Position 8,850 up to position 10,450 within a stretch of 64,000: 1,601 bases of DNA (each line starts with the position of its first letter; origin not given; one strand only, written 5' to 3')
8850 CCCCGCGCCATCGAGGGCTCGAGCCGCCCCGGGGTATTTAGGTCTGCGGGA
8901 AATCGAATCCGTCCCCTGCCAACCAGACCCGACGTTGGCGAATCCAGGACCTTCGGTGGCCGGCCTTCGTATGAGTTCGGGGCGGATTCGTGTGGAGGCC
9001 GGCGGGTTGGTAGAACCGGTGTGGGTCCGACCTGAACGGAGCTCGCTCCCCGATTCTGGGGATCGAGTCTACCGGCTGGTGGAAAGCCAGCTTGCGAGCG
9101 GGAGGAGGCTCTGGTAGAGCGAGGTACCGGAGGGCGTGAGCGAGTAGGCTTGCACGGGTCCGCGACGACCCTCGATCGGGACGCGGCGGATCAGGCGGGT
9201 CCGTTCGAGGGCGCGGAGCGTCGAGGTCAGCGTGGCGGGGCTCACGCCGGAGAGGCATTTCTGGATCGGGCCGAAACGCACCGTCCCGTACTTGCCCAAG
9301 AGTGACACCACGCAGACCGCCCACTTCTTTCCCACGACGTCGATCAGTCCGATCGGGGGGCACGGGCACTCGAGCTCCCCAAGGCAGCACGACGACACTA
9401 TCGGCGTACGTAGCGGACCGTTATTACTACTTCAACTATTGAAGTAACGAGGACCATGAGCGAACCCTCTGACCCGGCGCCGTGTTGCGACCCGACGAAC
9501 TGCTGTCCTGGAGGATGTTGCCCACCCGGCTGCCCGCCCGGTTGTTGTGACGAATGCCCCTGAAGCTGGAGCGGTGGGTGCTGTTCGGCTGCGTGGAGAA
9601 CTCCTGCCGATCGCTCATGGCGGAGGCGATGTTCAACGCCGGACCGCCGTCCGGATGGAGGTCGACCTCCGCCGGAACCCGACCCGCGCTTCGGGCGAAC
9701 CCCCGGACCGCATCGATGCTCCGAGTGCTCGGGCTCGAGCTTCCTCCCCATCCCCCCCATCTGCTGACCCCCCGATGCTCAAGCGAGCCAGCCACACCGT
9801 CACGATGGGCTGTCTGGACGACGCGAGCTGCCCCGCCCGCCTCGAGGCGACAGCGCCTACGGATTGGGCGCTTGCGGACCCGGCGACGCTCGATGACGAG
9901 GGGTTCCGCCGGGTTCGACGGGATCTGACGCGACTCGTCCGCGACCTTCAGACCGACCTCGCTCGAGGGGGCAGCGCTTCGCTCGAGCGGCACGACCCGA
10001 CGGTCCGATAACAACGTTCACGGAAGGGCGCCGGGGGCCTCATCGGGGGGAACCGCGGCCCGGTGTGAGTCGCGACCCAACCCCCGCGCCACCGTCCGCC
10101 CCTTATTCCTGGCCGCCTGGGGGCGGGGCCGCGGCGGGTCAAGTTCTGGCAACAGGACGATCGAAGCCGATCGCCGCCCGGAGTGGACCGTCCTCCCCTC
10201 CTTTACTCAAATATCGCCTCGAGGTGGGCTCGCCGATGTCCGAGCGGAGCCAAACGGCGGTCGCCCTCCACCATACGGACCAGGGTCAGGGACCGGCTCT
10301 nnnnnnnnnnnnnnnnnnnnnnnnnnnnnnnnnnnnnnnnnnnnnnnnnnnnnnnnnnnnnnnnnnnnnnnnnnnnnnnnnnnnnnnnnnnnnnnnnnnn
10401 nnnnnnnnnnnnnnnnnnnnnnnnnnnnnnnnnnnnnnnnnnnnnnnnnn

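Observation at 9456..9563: Unannotated 35-codon, 10-cysteine peptide with four vicinal CC pairs, overlapped with arsC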

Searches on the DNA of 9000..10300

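Call 33: search_rna_families(source=window, start=9000, end=10300, threshold=evalue, max_evalue=1)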
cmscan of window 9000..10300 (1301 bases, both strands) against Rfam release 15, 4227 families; matches with E-value up to 1: 0.
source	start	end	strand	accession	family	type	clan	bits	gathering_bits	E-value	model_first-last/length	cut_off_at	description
